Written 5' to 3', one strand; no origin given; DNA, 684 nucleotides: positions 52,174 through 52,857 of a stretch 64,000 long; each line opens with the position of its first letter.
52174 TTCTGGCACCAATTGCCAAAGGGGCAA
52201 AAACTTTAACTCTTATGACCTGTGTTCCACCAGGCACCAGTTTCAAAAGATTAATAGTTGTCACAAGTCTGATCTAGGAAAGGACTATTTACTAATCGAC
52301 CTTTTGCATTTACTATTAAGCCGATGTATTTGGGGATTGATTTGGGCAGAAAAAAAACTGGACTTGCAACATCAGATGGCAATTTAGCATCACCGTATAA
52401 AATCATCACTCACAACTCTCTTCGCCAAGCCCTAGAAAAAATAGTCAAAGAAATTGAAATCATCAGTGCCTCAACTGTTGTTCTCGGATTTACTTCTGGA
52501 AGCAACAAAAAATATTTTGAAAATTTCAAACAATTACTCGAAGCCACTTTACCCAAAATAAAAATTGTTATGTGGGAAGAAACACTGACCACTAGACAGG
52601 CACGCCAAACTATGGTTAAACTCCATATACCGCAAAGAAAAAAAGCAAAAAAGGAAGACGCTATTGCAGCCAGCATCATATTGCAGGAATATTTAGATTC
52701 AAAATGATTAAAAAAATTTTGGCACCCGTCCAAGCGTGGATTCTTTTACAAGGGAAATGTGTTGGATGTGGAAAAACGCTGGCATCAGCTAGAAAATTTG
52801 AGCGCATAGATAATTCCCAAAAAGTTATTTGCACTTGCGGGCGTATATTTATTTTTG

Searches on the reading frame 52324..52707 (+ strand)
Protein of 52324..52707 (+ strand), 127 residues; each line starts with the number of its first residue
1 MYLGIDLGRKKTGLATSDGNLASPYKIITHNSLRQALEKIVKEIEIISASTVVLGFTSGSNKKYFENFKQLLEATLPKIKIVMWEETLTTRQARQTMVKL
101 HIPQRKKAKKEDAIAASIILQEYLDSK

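Call 59: search_protein_families(library=ncbifam, proteins=[window:52324-52707:+])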
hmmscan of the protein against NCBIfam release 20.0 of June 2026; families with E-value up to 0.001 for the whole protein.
window:52324-52707:+ (127 aa): 2 families
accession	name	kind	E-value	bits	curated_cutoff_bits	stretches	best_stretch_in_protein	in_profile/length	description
TIGR00250.1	RNAse_H_YqgF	equivalog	1.3e-13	51.2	43.25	1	3-125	1-130/130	Holliday junction resolvase RuvX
NF001026.0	PRK00109.2-2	equivalog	2.6e-11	43.6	155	1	1-126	2-128/130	Holliday junction resolvase RuvX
